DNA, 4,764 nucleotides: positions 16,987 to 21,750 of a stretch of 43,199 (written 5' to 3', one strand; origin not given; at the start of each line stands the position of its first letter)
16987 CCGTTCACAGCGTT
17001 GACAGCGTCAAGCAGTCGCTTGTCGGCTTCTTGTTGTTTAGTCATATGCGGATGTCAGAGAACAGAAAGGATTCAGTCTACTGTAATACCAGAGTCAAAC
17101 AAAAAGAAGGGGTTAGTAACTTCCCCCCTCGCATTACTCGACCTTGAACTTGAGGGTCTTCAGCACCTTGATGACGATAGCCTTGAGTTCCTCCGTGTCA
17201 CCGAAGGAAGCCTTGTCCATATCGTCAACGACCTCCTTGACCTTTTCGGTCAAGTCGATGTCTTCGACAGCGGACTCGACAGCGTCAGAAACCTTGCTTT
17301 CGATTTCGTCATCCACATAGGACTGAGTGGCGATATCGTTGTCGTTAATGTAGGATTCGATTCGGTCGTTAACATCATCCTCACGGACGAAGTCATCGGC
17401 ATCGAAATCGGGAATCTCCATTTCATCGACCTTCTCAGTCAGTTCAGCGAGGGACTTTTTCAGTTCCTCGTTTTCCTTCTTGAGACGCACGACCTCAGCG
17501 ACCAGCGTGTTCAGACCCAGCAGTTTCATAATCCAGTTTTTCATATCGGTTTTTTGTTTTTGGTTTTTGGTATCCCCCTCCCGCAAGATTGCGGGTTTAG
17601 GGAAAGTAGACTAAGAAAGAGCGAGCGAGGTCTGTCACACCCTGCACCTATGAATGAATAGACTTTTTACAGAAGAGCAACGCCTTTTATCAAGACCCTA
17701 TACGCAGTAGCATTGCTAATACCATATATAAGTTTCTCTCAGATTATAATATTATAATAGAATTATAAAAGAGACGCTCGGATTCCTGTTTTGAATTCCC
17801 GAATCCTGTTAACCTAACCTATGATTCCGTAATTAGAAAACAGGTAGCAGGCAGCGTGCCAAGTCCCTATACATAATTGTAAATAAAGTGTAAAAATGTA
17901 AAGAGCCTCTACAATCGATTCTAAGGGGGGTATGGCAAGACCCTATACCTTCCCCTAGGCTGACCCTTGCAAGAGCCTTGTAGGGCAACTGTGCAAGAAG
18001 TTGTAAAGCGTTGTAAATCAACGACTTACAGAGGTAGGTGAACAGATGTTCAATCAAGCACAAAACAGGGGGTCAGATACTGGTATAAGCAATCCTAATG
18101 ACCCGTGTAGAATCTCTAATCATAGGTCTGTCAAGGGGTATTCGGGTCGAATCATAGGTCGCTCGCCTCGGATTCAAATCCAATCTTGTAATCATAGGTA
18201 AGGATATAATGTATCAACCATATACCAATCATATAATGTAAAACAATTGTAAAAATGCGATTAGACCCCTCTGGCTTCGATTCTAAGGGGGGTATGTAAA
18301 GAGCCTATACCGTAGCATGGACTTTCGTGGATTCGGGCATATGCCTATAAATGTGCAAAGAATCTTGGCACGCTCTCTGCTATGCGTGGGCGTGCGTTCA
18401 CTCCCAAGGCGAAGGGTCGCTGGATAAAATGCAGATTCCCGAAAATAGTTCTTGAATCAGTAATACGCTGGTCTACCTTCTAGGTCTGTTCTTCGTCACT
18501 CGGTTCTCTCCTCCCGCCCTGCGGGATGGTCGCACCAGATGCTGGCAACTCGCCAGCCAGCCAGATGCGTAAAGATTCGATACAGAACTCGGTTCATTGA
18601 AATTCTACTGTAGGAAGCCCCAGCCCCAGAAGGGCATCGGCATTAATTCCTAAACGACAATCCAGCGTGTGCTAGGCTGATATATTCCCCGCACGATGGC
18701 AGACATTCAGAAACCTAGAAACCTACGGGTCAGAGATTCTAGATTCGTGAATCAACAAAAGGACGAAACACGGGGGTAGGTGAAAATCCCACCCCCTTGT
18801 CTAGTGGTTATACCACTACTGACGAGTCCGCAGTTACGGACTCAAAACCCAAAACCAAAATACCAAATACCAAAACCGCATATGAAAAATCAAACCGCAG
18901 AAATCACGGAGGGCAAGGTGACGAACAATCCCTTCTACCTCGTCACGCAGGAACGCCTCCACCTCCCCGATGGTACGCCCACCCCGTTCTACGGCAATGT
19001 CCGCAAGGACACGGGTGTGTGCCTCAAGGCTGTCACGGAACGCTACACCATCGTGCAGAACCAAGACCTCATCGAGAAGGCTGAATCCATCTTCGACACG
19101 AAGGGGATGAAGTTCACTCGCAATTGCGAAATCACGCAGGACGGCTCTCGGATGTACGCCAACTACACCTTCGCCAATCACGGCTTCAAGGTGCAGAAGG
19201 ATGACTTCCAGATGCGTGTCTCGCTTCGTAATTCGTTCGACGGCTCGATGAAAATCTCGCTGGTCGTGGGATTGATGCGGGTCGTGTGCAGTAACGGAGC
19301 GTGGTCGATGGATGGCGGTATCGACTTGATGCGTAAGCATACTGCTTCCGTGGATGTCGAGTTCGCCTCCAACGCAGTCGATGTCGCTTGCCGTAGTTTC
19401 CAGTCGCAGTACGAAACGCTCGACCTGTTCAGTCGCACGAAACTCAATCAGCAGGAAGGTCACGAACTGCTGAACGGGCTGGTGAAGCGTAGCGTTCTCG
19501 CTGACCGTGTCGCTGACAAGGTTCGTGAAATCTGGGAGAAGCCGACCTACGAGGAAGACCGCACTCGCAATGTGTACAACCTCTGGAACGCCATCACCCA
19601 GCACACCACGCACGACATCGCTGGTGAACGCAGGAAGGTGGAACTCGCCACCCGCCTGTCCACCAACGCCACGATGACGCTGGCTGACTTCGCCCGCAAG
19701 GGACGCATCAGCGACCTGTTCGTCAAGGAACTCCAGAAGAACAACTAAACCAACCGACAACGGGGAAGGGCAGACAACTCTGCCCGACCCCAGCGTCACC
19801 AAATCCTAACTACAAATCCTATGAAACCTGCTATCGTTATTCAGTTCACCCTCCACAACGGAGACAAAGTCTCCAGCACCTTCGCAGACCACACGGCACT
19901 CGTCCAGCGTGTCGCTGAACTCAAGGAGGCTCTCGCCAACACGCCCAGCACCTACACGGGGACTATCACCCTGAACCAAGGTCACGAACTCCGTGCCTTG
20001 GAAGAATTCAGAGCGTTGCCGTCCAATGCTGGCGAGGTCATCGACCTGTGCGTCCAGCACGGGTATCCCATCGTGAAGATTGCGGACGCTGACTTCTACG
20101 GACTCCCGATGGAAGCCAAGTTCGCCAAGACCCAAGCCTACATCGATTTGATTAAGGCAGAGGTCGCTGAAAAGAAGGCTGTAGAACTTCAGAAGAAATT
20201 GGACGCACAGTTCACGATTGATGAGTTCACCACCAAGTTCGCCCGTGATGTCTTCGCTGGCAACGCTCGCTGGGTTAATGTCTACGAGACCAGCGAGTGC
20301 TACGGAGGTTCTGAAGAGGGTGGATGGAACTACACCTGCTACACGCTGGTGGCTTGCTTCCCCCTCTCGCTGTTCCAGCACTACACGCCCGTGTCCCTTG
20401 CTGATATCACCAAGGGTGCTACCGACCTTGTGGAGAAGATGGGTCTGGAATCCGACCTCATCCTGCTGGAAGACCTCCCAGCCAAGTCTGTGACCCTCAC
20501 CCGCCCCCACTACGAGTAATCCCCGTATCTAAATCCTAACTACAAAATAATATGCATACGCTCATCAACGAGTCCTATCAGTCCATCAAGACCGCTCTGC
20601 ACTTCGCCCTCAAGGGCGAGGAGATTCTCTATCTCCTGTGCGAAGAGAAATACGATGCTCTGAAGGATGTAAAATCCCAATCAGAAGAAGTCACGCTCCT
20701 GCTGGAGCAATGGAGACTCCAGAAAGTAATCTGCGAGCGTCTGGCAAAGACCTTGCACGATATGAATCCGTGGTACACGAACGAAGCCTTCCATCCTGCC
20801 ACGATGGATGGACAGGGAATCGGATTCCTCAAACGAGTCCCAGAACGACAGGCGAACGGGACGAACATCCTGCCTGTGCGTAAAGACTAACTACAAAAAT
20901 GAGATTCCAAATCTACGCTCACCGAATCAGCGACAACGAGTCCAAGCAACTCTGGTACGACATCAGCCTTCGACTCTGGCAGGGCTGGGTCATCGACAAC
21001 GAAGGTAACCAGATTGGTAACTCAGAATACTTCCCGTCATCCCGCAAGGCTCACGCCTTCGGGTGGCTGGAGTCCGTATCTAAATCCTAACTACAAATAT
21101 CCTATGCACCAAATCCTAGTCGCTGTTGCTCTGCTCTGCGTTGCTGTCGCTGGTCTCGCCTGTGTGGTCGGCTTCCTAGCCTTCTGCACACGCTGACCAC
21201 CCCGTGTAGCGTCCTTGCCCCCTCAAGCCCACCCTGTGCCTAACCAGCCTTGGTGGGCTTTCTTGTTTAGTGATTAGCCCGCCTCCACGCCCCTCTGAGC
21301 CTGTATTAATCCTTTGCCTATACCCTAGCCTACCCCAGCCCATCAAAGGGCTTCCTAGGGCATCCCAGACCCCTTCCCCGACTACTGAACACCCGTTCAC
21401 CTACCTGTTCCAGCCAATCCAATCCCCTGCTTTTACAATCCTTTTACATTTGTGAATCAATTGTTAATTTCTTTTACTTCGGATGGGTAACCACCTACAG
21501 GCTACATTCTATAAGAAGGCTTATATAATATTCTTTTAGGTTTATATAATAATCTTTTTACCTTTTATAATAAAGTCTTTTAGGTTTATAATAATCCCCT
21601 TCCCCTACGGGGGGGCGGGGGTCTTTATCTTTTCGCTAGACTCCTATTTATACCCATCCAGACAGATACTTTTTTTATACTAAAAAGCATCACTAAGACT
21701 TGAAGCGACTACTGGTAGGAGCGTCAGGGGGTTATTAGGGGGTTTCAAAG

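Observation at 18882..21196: High-GC rightward module headed by DUF932 has an identical junction motif before every gene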

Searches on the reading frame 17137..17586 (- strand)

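Call 64: search_protein_families(library=phrogs, proteins=[window:17137-17586:-], max_evalue=0.001)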
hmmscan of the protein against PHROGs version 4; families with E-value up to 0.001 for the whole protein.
window:17137-17586:- (150 aa): 1 family
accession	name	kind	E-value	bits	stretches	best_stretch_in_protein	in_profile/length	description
phrog_3671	-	unknown function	0.00016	22.8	1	24-56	44-76/87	-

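Call 81: search_protein_families(library=pfam, proteins=[window:17137-17586:-], max_evalue=0.01)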
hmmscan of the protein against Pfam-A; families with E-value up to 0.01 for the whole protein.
window:17137-17586:- (150 aa): 4 families
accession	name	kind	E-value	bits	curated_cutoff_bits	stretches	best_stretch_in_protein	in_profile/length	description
PF10473.14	CENP-F_leu_zip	-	0.00034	21.1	34.5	1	13-72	55-115/140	Leucine-rich repeats of kinetochore protein Cenp-F/LEK1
PF06005.17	ZapB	-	0.0046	17.8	31.5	1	26-57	14-45/71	Cell division protein ZapB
PF08961.15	NRBF2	-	0.0074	16.3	36.8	1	6-70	81-140/200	Nuclear receptor-binding factor 2, autophagy regulator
PF01763.21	Herpes_UL6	-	0.0094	15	27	0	2-117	348-451/562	Herpesvirus UL6 like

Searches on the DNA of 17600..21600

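Call 31: search_rna_families(source=window, start=17600, end=21600, threshold=evalue, max_evalue=10, show_alignments=4)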
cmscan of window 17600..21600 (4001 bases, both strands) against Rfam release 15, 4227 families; matches with E-value up to 10: 0.
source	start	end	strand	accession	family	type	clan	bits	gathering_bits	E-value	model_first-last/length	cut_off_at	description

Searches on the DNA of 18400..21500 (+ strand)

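Call 7: search_dna_similar(query=window:18400-21500:+, collection=phages, mode=distant)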
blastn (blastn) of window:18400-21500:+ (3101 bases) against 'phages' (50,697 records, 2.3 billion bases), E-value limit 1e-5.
No match.

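Call 78: build_rna_model(alignment_id=A1, structure=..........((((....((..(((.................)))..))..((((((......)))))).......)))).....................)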
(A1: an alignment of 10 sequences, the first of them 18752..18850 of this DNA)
Model R1 built from alignment A1 (10 sequences, 101 columns); structure: as given.
model positions 92; base pairs 15; branch points 1; effective number of sequences 2.02; information 0.621 bits per position. Calibrated on 0.2 Mb of random sequence (short: E-values are rough).
structure used (alignment columns):
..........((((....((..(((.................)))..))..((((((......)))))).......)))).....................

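Call 79: search_with_rna_model(model_id=R1, sources=[window, L001, L002, L004, L008, L015, L025, L028, L033, L047, L049, L057, L087, L269, L275, L326, L331, L332, L333, L334, L335, L336, L330], max_evalue=1)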
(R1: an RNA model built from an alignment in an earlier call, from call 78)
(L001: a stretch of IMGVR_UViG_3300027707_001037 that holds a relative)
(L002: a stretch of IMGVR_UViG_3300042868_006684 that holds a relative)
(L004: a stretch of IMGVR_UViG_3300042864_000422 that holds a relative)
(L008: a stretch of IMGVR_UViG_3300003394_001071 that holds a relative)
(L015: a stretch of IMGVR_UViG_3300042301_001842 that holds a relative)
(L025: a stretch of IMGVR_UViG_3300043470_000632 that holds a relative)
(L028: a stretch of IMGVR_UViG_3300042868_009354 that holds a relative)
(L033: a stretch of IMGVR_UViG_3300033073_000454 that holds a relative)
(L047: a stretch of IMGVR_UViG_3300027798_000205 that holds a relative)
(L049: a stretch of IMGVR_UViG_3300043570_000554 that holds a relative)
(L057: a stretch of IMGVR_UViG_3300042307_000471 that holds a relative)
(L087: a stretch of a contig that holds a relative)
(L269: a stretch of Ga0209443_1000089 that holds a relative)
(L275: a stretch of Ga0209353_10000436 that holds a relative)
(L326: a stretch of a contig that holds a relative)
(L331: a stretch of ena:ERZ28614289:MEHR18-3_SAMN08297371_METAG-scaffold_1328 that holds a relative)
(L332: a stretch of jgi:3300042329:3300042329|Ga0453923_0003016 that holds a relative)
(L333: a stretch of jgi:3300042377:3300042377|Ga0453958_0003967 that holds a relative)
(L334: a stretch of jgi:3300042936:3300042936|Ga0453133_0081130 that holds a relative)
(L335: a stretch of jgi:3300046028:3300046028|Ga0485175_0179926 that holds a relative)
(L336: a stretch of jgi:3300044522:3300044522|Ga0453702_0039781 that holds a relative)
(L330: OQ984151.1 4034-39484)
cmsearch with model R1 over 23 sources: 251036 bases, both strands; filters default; matches with E-value up to 1: 14.
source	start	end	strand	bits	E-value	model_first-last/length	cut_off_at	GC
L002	1163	1255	+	97.1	5.3e-26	1-92/92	no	0.49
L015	2701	2793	+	97.1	5.3e-26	1-92/92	no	0.49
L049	12159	12250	-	96.9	6.2e-26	1-92/92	no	0.49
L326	2881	2974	-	96.5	7.9e-26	1-92/92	no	0.49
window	18753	18847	+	91.2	3.1e-24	1-92/92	no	0.49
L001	173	262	+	88.8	1.7e-23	1-92/92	no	0.51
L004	5516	5609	+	88.5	2.1e-23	1-92/92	no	0.53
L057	3201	3289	-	86.8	6.8e-23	1-92/92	no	0.53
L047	7889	7975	-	84.3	3.8e-22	1-92/92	no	0.47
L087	5796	5882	-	84.3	3.8e-22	1-92/92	no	0.47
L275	13725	13811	-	84.3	3.8e-22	1-92/92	no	0.47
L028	3325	3412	+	80.6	5e-21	1-92/92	no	0.5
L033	8015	8104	-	76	1.2e-19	1-92/92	no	0.5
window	3892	3971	+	14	0.62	1-92/92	no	0.38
